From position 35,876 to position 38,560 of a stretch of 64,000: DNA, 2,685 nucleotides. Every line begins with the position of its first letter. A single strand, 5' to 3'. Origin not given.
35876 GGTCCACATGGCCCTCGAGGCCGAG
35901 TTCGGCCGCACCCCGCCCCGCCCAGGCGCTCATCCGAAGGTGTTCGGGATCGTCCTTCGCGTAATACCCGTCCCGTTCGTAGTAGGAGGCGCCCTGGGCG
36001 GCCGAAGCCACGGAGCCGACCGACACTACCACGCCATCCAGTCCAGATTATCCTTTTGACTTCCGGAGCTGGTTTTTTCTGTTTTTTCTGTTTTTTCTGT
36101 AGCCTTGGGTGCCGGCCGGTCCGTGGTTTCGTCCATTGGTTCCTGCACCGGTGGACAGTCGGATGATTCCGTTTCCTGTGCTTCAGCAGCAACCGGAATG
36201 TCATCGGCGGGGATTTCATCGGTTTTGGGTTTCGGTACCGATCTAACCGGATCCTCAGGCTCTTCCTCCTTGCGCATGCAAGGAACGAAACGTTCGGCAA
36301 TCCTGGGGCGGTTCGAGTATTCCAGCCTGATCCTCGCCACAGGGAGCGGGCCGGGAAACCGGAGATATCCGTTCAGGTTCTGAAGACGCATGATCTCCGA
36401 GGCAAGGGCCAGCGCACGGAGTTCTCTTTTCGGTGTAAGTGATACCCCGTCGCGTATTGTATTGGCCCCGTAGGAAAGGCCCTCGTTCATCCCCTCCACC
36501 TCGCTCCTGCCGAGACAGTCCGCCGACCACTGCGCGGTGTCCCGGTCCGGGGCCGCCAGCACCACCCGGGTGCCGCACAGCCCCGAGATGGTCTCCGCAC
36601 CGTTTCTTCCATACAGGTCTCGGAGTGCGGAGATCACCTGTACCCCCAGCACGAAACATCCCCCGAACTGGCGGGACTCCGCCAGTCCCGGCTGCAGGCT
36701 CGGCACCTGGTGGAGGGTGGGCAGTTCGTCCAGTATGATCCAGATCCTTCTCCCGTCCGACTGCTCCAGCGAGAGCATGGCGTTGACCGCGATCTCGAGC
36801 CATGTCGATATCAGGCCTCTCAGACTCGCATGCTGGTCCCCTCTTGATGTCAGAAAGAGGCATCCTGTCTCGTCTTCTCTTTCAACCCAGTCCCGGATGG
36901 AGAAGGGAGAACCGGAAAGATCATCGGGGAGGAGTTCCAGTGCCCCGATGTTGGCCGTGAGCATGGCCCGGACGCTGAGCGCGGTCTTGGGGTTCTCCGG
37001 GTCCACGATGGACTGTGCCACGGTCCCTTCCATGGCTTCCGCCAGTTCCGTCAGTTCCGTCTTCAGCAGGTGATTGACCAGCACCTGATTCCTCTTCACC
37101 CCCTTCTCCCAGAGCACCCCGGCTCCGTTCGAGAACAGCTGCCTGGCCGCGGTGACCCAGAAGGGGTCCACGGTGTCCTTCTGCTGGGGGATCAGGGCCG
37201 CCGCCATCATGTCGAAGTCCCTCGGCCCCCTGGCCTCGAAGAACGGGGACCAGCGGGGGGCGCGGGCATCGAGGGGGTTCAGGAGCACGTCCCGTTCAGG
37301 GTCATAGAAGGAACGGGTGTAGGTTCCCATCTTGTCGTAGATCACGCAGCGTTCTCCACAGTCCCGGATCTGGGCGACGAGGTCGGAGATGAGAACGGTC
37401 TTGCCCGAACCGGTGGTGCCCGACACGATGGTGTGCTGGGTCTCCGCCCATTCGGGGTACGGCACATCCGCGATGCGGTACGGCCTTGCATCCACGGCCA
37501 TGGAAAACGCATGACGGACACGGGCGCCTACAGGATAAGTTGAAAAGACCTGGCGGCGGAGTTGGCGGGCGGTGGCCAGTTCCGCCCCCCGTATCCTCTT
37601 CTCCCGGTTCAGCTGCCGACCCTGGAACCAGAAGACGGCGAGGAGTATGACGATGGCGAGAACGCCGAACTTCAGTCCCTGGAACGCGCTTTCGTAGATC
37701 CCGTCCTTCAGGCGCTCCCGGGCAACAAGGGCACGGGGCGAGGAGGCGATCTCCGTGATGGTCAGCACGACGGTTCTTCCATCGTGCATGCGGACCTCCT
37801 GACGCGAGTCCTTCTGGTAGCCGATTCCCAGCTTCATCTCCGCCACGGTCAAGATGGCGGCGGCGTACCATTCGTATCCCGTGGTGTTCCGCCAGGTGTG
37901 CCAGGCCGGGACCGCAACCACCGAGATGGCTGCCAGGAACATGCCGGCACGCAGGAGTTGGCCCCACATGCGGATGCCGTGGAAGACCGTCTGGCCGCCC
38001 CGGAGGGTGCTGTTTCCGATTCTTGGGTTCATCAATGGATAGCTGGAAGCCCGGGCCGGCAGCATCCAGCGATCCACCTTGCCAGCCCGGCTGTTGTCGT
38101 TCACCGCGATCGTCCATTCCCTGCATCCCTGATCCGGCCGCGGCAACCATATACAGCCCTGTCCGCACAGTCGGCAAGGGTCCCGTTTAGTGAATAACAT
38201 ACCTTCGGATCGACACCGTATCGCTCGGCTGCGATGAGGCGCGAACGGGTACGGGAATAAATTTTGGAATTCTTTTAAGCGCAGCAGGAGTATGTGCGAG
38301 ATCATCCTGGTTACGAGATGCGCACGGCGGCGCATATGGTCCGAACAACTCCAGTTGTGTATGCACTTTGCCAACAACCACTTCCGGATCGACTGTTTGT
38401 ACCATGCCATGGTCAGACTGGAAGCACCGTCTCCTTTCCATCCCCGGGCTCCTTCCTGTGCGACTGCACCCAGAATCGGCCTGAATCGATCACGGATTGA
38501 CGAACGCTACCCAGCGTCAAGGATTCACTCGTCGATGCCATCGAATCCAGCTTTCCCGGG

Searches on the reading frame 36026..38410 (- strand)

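Call 28: search_protein_families(library=pfam, max_evalue=0.001, proteins=[window:36026-38410:-])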
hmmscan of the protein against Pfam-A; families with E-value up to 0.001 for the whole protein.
window:36026-38410:- (794 aa): 3 families
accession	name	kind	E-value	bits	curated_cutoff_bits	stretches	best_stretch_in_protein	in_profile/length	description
PF10412.15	TrwB_AAD_bind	-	1.4e-138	462.5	20.5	1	311-697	2-387/387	Type IV secretion-system coupling protein DNA-binding domain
PF12696.13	TraG-D_C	-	6.2e-18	65.4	22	1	558-677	4-125/126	TraM recognition site of TraD and TraG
PF02534.20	T4SS-DNA_transf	-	6e-13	48.9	20.1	1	376-680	99-427/468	Type IV secretory system Conjugative DNA transfer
